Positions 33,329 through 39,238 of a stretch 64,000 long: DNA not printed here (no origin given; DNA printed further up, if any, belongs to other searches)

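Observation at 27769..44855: Tandem triplication of an ~1870-aa Ser/Thr kinase - STAND ATPase - TPR - GAF - PAS - histidine kinase hybrid sensor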

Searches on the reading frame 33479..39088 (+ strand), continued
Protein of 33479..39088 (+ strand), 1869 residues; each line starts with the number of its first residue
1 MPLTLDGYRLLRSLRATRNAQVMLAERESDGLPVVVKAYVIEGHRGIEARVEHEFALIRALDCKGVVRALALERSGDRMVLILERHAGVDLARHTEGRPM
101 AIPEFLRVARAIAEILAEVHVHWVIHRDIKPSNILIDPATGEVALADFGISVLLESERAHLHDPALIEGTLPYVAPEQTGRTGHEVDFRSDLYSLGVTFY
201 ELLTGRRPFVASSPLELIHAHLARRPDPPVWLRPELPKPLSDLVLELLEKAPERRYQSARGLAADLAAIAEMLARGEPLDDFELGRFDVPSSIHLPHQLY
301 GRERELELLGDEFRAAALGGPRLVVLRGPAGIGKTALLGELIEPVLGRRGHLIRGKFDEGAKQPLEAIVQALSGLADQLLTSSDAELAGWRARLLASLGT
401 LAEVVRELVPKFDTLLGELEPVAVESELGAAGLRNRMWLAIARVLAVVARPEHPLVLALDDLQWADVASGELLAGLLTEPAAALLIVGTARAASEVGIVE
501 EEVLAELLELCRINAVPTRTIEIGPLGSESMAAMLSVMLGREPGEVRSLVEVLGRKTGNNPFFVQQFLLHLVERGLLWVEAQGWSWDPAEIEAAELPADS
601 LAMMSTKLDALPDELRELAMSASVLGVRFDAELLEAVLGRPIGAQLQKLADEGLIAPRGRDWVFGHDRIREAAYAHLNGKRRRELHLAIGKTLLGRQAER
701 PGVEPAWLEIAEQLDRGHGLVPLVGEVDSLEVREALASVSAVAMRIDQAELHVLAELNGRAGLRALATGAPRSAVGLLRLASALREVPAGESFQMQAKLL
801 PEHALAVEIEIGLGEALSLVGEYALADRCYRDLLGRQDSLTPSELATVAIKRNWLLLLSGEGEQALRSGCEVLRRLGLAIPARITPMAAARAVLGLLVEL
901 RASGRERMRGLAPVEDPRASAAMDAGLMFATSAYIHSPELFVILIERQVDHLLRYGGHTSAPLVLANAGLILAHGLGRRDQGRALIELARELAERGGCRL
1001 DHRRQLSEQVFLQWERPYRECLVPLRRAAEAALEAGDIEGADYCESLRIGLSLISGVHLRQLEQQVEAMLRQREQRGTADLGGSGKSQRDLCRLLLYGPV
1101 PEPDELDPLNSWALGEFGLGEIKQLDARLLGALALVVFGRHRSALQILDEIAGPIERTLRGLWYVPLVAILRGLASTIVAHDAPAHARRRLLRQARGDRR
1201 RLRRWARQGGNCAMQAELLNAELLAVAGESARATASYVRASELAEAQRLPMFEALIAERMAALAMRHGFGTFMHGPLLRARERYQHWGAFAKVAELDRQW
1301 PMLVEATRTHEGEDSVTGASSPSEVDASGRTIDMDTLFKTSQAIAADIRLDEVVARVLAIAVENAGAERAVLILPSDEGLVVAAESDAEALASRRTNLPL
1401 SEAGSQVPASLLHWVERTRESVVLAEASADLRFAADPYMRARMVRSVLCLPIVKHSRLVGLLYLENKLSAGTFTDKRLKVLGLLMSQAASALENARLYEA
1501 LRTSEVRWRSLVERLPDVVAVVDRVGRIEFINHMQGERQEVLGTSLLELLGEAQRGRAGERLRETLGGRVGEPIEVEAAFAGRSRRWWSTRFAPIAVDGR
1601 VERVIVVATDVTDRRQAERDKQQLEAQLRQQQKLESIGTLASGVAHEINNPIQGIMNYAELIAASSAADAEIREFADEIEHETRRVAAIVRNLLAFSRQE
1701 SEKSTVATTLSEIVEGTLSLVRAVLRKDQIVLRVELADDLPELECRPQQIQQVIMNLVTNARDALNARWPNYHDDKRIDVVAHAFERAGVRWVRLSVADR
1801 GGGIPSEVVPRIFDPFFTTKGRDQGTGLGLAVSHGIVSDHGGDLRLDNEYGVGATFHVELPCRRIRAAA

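Call 16: find_encoding_contigs(protein=P0004, flank=10000, max_places=3)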
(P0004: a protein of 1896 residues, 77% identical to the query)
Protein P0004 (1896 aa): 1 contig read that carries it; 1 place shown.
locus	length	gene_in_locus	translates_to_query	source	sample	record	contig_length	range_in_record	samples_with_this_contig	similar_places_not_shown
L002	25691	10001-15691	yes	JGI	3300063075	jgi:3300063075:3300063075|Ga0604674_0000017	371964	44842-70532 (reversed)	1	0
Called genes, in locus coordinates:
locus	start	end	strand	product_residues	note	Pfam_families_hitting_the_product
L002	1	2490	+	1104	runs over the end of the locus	PF20464:MmeI_N, PF20465:MmeI_hel (weak), PF20473:MmeI_Mtase, PF20466:MmeI_TRD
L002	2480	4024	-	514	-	PF00590:TP_methylase, PF02602:HEM4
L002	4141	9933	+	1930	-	PF00069:Pkinase, PF07714:PK_Tyr_Ser-Thr, PF13191:AAA_16, PF01590:GAF, PF13185:GAF_2, PF08448:PAS_4, PF00512:HisKA, PF02518:HATPase_c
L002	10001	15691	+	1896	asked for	PF00069:Pkinase, PF07714:PK_Tyr_Ser-Thr, PF13191:AAA_16, PF01590:GAF, PF13185:GAF_2, PF13492:GAF_3, PF08448:PAS_4, PF00512:HisKA, +1 more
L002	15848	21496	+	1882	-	PF00069:Pkinase, PF07714:PK_Tyr_Ser-Thr, PF13191:AAA_16, PF01590:GAF, PF13185:GAF_2, PF08448:PAS_4, PF00512:HisKA, PF02518:HATPase_c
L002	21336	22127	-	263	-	-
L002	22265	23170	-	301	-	-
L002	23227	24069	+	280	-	-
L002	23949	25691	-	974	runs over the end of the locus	PF00069:Pkinase, PF03109:ABC1 (faint), PF07714:PK_Tyr_Ser-Thr, PF01636:APH (faint), PF00069:Pkinase, PF07714:PK_Tyr_Ser-Thr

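Call 17: find_encoding_contigs(protein=P0003, flank=10000, max_places=3)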
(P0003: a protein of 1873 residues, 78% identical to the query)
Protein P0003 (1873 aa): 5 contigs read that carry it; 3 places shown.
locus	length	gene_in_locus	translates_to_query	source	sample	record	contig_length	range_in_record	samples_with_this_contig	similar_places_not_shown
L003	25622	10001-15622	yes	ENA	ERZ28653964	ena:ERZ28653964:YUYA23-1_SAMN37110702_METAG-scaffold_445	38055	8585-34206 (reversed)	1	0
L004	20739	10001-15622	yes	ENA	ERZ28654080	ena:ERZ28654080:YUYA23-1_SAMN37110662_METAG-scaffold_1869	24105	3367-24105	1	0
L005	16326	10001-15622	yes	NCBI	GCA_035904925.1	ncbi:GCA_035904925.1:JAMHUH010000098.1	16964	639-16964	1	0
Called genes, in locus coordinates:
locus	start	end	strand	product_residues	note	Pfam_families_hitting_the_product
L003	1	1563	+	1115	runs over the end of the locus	PF20464:MmeI_N, PF20465:MmeI_hel (weak), PF20473:MmeI_Mtase, PF07669:Eco57I (weak), PF20466:MmeI_TRD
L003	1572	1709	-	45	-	-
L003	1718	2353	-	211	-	-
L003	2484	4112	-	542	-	PF00590:TP_methylase, PF02602:HEM4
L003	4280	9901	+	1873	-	PF00069:Pkinase, PF07714:PK_Tyr_Ser-Thr, PF13191:AAA_16, PF01590:GAF, PF13185:GAF_2, PF08448:PAS_4, PF00512:HisKA, PF02518:HATPase_c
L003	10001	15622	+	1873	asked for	PF00069:Pkinase, PF07714:PK_Tyr_Ser-Thr, PF13191:AAA_16, PF01590:GAF, PF13185:GAF_2, PF08448:PAS_4, PF00512:HisKA, PF02518:HATPase_c, +1 more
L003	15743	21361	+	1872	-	PF00069:Pkinase, PF07714:PK_Tyr_Ser-Thr, PF13191:AAA_16, PF01590:GAF, PF13185:GAF_2, PF08448:PAS_4, PF00512:HisKA, PF02518:HATPase_c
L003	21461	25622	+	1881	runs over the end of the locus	PF00069:Pkinase, PF07714:PK_Tyr_Ser-Thr, PF13191:AAA_16, PF01590:GAF, PF13185:GAF_2, PF08448:PAS_4, PF00512:HisKA, PF02518:HATPase_c, +1 more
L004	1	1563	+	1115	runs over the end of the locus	PF20464:MmeI_N, PF20465:MmeI_hel (weak), PF20473:MmeI_Mtase, PF07669:Eco57I (weak), PF20466:MmeI_TRD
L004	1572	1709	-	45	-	-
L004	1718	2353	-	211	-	-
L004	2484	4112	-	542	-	PF00590:TP_methylase, PF02602:HEM4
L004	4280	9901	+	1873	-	PF00069:Pkinase, PF07714:PK_Tyr_Ser-Thr, PF13191:AAA_16, PF01590:GAF, PF13185:GAF_2, PF08448:PAS_4, PF00512:HisKA, PF02518:HATPase_c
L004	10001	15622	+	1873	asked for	PF00069:Pkinase, PF07714:PK_Tyr_Ser-Thr, PF13191:AAA_16, PF01590:GAF, PF13185:GAF_2, PF08448:PAS_4, PF00512:HisKA, PF02518:HATPase_c, +1 more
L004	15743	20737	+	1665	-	?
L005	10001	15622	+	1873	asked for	PF00069:Pkinase, PF07714:PK_Tyr_Ser-Thr, PF13191:AAA_16, PF01590:GAF, PF13185:GAF_2, PF08448:PAS_4, PF00512:HisKA, PF02518:HATPase_c, +1 more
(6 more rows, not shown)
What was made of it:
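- The RM-CobA/HemD-array synteny is conserved (calls 16, 17).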

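Call 46: search_dna_similar(query=window:33479-39085:+, collection=plasmids, mode=protein, max_rows=25, max_evalue=1e-20)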
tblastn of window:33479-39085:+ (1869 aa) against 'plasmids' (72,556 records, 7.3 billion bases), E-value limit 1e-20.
Records with a match: 594; places in all: 709; records where one place covers at least 80% of the query: 18.
Best place of each record, by identity: <60% 594.
By first word of the organism name: Rhizobium 135; Agrobacterium 128; Pantoea 52; Azospirillum 31; Paraburkholderia 19; Nostoc 14; Streptomyces 13; Burkholderia 11; Sinorhizobium 8; Cupriavidus 8; and 84 more.
By predicted mobility (MOB-suite, as given by PLSDB): non-mobilizable 373; conjugative 159; mobilizable 62.
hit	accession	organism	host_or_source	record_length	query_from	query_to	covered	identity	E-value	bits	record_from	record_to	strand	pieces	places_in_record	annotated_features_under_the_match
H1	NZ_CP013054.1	Sinorhizobium americanum CCGM7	Phaseolus vulgaris,root nodules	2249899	50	1869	88%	33.3%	4e-100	586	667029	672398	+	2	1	none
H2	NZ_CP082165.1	Bradyrhizobium sp. 186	Acmispon strigosus,cell culture,root ...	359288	5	1861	90%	32.2%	4e-92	593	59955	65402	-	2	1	trifunctional serine/threonine-protein kinase/ATP-binding ...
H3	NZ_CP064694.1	Bradyrhizobium sp. 187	Acmispon strigosus,cell culture,root ...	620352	50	1861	92%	31.0%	2e-94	571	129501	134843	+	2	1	ATP-binding sensor histidine kinase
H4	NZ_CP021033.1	Rhizobium sp. NXC14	Phaseolus vulgaris,cell culture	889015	50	1862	83%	33.7%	8e-96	631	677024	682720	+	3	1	AAA family ATPase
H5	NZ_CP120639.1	Rhizobium sp. 32-5/1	Vicia cracca,cell cilture,root nodule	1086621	50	1861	83%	33.3%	6e-96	597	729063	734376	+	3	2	record has no annotation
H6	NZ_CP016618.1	Microvirga ossetica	Vicia alpestris,cell culture,nodules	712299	50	1861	84%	32.8%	2e-99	580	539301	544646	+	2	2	AAA family ATPase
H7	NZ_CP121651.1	Bradyrhizobium sp. CB82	Stylosanthes guianensis,cell culture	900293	50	1863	89%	31.1%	2e-89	578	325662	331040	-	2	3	ATP-binding sensor histidine kinase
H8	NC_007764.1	Rhizobium etli CFN 42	-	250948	50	1862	83%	33.2%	7e-94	621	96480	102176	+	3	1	AAA family ATPase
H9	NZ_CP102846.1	Microvirga terrae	soil,soil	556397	50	1861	82%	33.1%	4e-95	574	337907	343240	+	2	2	trifunctional serine/threonine-protein kinase/ATP-binding ...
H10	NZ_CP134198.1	Paraburkholderia sp. FT54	single cell,Rhizosphere soil of Tomato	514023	50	1864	83%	32.7%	1e-99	581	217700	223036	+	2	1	AAA family ATPase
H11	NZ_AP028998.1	Paraburkholderia sp. 22B1P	-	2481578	50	1861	89%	30.0%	7e-79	491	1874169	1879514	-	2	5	none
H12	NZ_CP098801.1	Rhizobium anhuiense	Trifolium dubium,Cell culture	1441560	50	1864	80%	33.0%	2e-91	556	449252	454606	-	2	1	record has no annotation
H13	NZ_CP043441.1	Cupriavidus campinensis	cell culture,soil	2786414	50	1863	78%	32.6%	6e-89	560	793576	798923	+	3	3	none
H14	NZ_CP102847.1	Microvirga terrae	soil,soil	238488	50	1652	77%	33.1%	4e-95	533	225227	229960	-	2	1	trifunctional serine/threonine-protein kinase/ATP-binding ...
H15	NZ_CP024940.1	Paraburkholderia hospita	soil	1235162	50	1861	82%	30.8%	3e-88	526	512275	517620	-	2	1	record has no annotation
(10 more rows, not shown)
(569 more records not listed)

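Call 48: search_protein_families(library=padloc, proteins=[window:33479-39088:+], max_evalue=0.001)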
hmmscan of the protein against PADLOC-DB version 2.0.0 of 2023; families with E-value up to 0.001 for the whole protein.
window:33479-39088:+ (1869 aa): 32 families (the best 25 are shown)
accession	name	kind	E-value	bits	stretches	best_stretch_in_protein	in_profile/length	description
PDLC04042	PD-T4-6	-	1.3e-52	177.3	1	6-274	9-277/292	-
PDLC04053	PD-T4-6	-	1.1e-44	151.2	1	8-274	11-276/311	-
PDLC04054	PD-T4-6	-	3.4e-44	149.7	1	5-275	9-279/347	-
PDLC04138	mad6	-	3.7e-44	149.7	1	5-271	50-315/659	mads_6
PDLC04061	PD-T4-6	-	1.3e-43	148.3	1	100-274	117-288/510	-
PDLC04060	PD-T4-6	-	2.5e-38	130.2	1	49-271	53-271/486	-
PDLC04052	PD-T4-6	-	6e-38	129.3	1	98-268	108-275/496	-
PDLC04040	PD-T4-6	-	2.8e-36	123.4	1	99-271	98-267/547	-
PDLC04047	PD-T4-6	-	9.6e-36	121.5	1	7-270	11-273/327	-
PDLC04039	PD-T4-6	-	5.8e-35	119.2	1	5-268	13-274/458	-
PDLC04043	PD-T4-6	-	2.1e-33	114.1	1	100-271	112-279/452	-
PDLC04041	PD-T4-6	-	3.6e-33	113.5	1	8-270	30-294/443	-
PDLC01088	C3a189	-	4.1e-33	112.9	1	50-397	43-341/840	kinase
PDLC04057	PD-T4-6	-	4.3e-32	109.7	1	103-269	108-270/443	-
PDLC04048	PD-T4-6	-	2.8e-31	107.2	1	7-271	11-274/354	-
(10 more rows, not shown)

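Call 57: find_encoding_contigs(protein=P0011, flank=8000, max_places=1)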
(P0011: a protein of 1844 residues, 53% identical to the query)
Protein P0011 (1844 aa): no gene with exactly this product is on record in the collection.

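Call 58: find_encoding_contigs(protein=P0018, flank=8000, max_places=1)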
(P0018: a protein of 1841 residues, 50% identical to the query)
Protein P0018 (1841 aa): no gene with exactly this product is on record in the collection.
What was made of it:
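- Tried and rejected: I looked these up to find a partner response regulator, but ST9 is not in the gene-position index (calls 57, 58).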

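Call 59: find_encoding_contigs(protein=P0009, flank=8000, max_places=1)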
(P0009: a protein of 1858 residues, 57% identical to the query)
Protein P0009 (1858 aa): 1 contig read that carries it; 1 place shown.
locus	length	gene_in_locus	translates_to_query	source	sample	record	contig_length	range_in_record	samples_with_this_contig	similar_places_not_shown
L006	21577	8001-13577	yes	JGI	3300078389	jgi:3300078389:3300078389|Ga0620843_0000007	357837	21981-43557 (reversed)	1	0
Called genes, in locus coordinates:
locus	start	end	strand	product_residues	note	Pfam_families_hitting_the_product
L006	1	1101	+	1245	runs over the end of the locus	PF12770:CHAT, PF13191:AAA_16 (weak), PF13374:TPR_10 (faint), PF00515:TPR_1 (faint), PF07719:TPR_2 (faint), PF13176:TPR_7 (faint), PF13424:TPR_12, PF17874:TPR_MalT (weak)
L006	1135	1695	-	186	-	-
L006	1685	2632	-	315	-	-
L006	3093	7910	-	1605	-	-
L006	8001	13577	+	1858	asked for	PF00069:Pkinase, PF07714:PK_Tyr_Ser-Thr, PF13191:AAA_16, PF01590:GAF, PF13185:GAF_2, PF08448:PAS_4, PF00512:HisKA, PF02518:HATPase_c, +1 more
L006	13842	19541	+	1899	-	PF00069:Pkinase, PF07714:PK_Tyr_Ser-Thr, PF13191:AAA_16, PF01590:GAF, PF13185:GAF_2, PF08448:PAS_4, PF00512:HisKA, PF02518:HATPase_c, +1 more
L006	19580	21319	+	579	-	PF01134:GIDA, PF07992:Pyr_redox_2 (weak), PF13932:SAM_GIDA_C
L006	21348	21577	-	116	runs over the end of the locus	PF07238:PilZ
